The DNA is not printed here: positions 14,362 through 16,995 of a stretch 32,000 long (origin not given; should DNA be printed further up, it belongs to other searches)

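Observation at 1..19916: A 20-kb single-strand, SusC/D-free glycan utilisation operon with surface depolymerases, an ABC importer and an all-cytoplasmic processing set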

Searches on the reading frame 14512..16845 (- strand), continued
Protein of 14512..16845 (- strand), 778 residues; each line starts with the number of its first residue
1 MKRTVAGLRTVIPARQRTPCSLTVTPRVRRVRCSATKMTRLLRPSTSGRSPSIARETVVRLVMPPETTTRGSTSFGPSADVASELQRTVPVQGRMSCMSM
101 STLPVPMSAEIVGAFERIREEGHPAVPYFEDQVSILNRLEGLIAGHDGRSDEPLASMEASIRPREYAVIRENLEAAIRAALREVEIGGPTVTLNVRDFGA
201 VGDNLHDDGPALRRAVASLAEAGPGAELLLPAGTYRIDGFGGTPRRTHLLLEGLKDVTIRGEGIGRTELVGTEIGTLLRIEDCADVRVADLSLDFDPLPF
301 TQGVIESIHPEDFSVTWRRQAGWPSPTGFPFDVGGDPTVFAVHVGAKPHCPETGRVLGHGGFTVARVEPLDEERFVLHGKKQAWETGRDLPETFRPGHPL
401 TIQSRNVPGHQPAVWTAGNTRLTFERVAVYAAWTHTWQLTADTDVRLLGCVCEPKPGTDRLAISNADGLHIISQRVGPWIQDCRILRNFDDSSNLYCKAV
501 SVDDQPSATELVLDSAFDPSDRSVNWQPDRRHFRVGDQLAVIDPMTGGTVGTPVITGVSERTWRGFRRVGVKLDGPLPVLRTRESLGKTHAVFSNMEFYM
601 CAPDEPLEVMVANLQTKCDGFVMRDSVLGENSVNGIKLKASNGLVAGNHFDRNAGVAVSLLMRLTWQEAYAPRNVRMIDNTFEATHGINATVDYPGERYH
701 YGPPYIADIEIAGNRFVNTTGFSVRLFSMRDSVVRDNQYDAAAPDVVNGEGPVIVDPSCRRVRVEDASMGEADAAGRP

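Call 45: search_solved_structures(query=A1, max_evalue=0.01, show_alignments=3)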
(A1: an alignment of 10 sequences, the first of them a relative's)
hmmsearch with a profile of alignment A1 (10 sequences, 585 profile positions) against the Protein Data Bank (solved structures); distinct sequences matched with E-value up to 0.01: 36.
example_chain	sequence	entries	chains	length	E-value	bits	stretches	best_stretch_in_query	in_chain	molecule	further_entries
8pvs_A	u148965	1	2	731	3e-56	194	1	37-575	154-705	Alpha-1,3-galactosidase B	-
8yk3_A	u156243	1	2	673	2.3e-50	174.6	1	37-558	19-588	Alpha-galactosidase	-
8yk2_B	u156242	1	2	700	2.6e-50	174.4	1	37-558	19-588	Alpha-galactosidase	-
8yk1_A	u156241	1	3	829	5.7e-50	173.3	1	38-558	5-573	Alpha-galactosidase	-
7jw4_A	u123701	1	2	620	1.1e-46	162.5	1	34-576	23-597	Glycoside hydrolase family 110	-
7jwf_A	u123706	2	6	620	3.9e-45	157.3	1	34-576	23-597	Glycoside hydrolase family 110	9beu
9beh_A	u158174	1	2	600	1.9e-41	145.2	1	53-577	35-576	GH110A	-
9bev_A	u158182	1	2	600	6.1e-40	140.2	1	53-577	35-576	GH110A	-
9i4f_A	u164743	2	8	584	1.6e-39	138.8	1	44-563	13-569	Alpha-1,3-galactosidase PpaGal | Alpha-1,3-galactosidase B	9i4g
3zpp_A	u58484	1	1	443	3.5e-19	71.6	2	35-96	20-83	CELL WALL SURFACE ANCHOR FAMILY PROTEIN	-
4mr0_A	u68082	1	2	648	3.8e-18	68.2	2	35-96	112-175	Plasmin and fibronectin-binding protein A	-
5lw3_A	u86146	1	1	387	4.8e-15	58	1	40-111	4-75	Poly(beta-D-mannuronate) C5 epimerase 6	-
2pyg_A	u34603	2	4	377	5.2e-15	57.9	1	40-111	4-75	Poly(beta-D-mannuronate) C5 epimerase 4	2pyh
8ja4_A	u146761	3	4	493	1.7e-12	49.5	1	39-110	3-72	mannuronan 5-epimerase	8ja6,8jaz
8xfq_A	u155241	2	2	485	2.2e-12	49.2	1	39-110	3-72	mannuronan 5-epimerase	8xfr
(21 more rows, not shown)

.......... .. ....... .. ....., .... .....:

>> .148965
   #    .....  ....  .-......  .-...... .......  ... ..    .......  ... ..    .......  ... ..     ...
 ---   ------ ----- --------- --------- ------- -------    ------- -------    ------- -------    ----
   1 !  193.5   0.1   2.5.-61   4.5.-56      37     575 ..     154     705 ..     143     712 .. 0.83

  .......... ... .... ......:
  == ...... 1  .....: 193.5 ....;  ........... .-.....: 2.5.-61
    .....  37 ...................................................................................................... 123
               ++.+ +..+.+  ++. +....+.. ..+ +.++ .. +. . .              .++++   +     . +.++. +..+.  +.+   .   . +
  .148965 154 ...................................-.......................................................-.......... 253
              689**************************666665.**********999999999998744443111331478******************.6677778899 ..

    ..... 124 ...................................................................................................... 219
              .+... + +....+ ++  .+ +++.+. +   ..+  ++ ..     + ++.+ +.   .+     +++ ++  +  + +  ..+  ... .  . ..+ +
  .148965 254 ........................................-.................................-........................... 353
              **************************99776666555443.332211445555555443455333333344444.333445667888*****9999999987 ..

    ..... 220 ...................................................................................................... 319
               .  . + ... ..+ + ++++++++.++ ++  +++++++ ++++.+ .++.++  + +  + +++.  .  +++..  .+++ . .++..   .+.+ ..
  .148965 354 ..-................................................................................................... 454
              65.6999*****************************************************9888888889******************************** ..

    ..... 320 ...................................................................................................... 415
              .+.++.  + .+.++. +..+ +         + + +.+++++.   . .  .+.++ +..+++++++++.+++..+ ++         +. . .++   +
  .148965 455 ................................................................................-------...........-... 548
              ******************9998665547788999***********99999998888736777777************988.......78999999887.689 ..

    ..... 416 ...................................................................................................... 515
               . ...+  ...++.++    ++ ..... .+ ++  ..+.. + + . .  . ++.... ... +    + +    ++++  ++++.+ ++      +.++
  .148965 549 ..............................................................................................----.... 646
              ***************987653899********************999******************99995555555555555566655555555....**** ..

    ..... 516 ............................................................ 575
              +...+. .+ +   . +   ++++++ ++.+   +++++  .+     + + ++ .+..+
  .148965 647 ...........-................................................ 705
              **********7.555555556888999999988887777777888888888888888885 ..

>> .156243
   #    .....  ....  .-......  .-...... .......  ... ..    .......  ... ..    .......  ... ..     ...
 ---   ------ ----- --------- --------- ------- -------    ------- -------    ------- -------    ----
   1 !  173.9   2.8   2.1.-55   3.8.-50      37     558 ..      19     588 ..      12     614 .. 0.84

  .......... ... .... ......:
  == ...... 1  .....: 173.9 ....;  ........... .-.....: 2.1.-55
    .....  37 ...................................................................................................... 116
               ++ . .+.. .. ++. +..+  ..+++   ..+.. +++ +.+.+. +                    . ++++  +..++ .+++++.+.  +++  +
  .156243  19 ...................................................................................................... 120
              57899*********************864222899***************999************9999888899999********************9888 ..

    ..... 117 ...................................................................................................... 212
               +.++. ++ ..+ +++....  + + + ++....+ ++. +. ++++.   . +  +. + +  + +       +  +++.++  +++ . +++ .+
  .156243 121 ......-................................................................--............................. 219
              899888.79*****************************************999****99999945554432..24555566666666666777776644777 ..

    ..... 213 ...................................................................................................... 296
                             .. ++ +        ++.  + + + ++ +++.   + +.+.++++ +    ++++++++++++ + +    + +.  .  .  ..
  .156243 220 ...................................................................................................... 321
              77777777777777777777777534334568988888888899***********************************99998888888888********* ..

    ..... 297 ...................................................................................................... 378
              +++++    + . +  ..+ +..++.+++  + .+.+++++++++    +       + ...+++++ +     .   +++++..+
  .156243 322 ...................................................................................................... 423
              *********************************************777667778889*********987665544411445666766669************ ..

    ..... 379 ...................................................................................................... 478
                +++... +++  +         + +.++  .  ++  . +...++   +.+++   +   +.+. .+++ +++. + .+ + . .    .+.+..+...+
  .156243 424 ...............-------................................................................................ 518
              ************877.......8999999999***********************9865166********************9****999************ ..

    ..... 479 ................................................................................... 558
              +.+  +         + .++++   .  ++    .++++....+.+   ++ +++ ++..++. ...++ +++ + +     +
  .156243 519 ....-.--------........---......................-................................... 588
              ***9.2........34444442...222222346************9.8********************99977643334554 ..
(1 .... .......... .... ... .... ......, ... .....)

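Call 91: search_protein_representatives(protein=P0023)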
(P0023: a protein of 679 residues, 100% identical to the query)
Query: 679 residues. Proteins with E-value up to 0.001 (for the whole library): 2312; up to 1e-10: 740; up to 1e-30: 57. The best 150 are listed.
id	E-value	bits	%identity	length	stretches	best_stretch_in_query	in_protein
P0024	1.1e-288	976.2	66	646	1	28-668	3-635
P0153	1.2e-164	566.3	45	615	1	23-614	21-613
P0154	3.2e-129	449.1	41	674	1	18-649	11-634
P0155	5.6e-118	411.9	41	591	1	29-550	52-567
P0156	2.6e-98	347.0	35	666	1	12-664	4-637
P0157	3.4e-93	330.0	39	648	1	14-625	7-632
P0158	5.2e-89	316.2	40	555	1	29-562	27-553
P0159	1.5e-85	304.8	36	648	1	83-648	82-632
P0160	1.6e-79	284.9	33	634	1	23-594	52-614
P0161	5.5e-79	283.1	35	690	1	52-619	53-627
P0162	1.7e-74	268.2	34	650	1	24-621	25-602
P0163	7.4e-74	266.1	30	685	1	23-645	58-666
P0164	4.0e-73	263.7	36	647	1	21-650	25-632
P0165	1.0e-72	262.3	35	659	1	91-620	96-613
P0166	1.1e-72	262.2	35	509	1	147-648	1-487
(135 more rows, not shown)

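Call 94: search_protein_families(library=ncbifam, proteins=[L005:1830-3008:-, L005:382-1830:-, L005:16941-18329:-, L005:18589-20580:-], max_evalue=0.00001)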
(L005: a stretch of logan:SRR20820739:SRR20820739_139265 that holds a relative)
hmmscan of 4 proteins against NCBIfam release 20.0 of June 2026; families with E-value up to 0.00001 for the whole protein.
L005:1830-3008:- (393 aa): 17 families
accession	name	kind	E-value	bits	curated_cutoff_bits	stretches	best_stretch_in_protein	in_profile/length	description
NF040866.1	AraD_Arch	equivalog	3.3e-65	220.5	650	1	32-379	34-370/372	arabinonate dehydratase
NF010624.0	PRK14017.1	equivalog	6.6e-65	219.7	311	1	32-382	15-364/382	galactonate dehydratase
NF040790.2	glucon_galact_dh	equivalog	6.1e-54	183.3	750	1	26-385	20-376/390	bifunctional D-gluconate/D-galactonate dehydratase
NF047820.1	TalGalacDh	equivalog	5.3e-51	173.7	500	1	25-372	31-358/371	L-talarate/galactarate dehydratase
NF043051.1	ManoateDhtManD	equivalog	2.4e-47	161.7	550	2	183-385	195-390/403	D-mannonate dehydratase ManD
NF011968.0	PRK15440.1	equivalog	9.5e-45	153.1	393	1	33-375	60-389/395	L-rhamnonate dehydratase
NF011654.0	PRK15072.1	subfamily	6.4e-44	150.4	430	2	26-173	11-151/404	D-galactonate dehydratase family protein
TIGR02534.1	mucon_cyclo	subfamily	1.8e-37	129.2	334.95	1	17-378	14-365/368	muconate/chloromuconate family cycloisomerase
NF043002.1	HProlDhtase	equivalog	3.5e-27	95.2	500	1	35-375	36-359/366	cis-3-hydroxy-L-proline dehydratase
NF041118.1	A_G_epim_Thtga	equivalog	1.5e-21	76.9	500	1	7-314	6-304/341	L-Ala-D/L-Glu epimerase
TIGR01928.1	menC_lowGC_arch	equivalog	1.6e-19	70.1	200.65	1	15-315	6-296/325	o-succinylbenzoate synthase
NF042940.1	racemase_DgcA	equivalog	1.2e-18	67.4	400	1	15-318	9-287/323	N-acetyl-D-Glu racemase DgcA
TIGR03247.1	glucar-dehydr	equivalog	3e-15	55.9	828.7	1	142-377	175-404/441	glucarate dehydratase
NF002782.0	PRK02901.1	equivalog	1.1e-12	47.6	288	1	163-321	101-260/328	o-succinylbenzoate synthase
NF011708.0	PRK15129.1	equivalog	7e-09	35.1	343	1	16-318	13-292/321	L-Ala-D/L-Glu epimerase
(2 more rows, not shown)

L005:382-1830:- (483 aa): 41 families (the best 25 are shown)
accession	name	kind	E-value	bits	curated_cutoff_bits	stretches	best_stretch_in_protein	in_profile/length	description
TIGR01780.1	SSADH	subfamily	3.7e-116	388.7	646.35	1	30-477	1-448/448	succinate-semialdehyde dehydrogenase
NF010000.0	PRK13473.1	subfamily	2.9e-113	379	615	1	13-479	5-470/475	aminobutyraldehyde dehydrogenase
NF007497.0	PRK10090.1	equivalog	5.6e-107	358.5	500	1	11-477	7-473/480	aldehyde dehydrogenase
TIGR01804.1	BADH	equivalog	1.3e-106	356.9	668.6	1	14-476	1-466/467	betaine-aldehyde dehydrogenase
NF008415.0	PRK11241.1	equivalog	5.3e-102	342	828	1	13-478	13-477/482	NADP-dependent succinate-semialdehyde dehydrogenase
NF040792.1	glyc_ald_dh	equivalog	3.8e-95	319.6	760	1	13-479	3-471/488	D-glyceraldehyde dehydrogenase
TIGR02299.1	HpaE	equivalog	1e-94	317.8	638.35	1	14-480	4-475/488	5-carboxymethyl-2-hydroxymuconate semialdehyde dehydrogenase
NF009725.0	PRK13252.1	equivalog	6.3e-93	311.8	593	1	11-479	7-477/488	betaine-aldehyde dehydrogenase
NF006916.0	PRK09407.1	equivalog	3.5e-91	306.4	521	1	22-480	30-491/526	succinic semialdehyde dehydrogenase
NF006915.0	PRK09406.1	equivalog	3e-89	300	730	1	31-477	6-452/457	NADP-dependent succinic semialdehyde dehydrogenase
NF045735.1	PaDhStyDPseudo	equivalog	9.8e-88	294.9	850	1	13-479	5-479/483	phenylacetaldehyde dehydrogenase StyD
NF052305.1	DioxValDhHalo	equivalog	3e-87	293.6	750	1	14-451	8-447/483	2,5-dioxovalerate dehydrogenase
TIGR03374.1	ABALDH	equivalog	3e-85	286.8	909.3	1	13-479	4-469/472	aminobutyraldehyde dehydrogenase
NF040648.1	lactal_redase_Meth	equivalog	1.9e-84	284.3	650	1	28-479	13-460/463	lactaldehyde dehydrogenase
NF002852.0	PRK03137.1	subfamily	2.9e-84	283.7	648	1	12-443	38-470/514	L-glutamate gamma-semialdehyde dehydrogenase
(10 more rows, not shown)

L005:16941-18329:- (463 aa): 0 families

L005:18589-20580:- (664 aa): 0 families

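Call 97: find_encoding_contigs(protein=P0153, flank=10000, max_places=2)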
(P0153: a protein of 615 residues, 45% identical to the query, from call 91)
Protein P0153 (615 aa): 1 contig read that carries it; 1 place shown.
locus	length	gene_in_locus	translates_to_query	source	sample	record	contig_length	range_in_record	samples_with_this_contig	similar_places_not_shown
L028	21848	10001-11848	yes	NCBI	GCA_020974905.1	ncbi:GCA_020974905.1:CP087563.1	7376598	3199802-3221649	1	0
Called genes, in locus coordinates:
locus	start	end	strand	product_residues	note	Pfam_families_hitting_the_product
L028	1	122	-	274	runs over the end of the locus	PF12684:DUF3799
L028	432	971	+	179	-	-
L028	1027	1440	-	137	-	-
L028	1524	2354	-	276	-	PF00072:Response_reg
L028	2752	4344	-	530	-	PF20957:GxGYxYP_N_2nd, PF20958:GxGYxYP_N_3rd, PF14323:GxGYxYP_C (weak)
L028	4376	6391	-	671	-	PF02449:Glyco_hydro_42 (weak), PF08532:Glyco_hydro_42M (weak)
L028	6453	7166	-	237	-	-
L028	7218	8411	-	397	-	PF00392:GntR, PF25213:HVO_A0261_N (weak), PF00532:Peripla_BP_1, PF13407:Peripla_BP_4 (weak), PF13377:Peripla_BP_3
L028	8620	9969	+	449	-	PF00884:Sulfatase, PF01663:Phosphodiest (faint), PF16347:SGSH_C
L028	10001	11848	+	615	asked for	PF13229:Beta_helix (faint)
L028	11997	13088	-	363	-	PF01208:URO-D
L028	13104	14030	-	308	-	PF05721:PhyH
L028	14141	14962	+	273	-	PF00165:HTH_AraC (faint), PF12833:HTH_18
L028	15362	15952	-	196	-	-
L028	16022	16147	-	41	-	-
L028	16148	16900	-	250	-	PF00027:cNMP_binding, PF13545:HTH_Crp_2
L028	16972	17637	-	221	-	PF03358:FMN_red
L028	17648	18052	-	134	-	PF01243:PNPOx_N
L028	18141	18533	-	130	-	-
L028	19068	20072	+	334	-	PF07963:N_methyl (weak)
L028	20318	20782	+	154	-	PF06877:RraB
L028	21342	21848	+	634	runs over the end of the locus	PF07715:Plug, PF00593:TonB_dep_Rec_b-barrel, PF25183:OMP_b-brl_4 (weak)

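Call 98: find_encoding_contigs(protein=P0154, flank=10000, max_places=2)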
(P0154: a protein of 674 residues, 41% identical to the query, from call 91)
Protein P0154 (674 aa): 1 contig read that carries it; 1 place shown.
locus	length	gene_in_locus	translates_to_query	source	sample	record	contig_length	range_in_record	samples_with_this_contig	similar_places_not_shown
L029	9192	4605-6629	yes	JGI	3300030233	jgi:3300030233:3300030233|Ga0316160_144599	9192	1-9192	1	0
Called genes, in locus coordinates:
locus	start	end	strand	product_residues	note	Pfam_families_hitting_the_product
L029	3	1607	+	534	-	?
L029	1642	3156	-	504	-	PF12831:FAD_oxidored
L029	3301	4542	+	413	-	PF00884:Sulfatase, PF01663:Phosphodiest (faint), PF16347:SGSH_C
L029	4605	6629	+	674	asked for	PF12708:Pect-lyase_RHGA_epim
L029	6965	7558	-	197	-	PF12680:SnoaL_2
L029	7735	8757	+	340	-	PF02353:CMAS, PF13489:Methyltransf_23, PF05175:MTS, PF13649:Methyltransf_25, PF13847:Methyltransf_31, PF08241:Methyltransf_11, PF08242:Methyltransf_12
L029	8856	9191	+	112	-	?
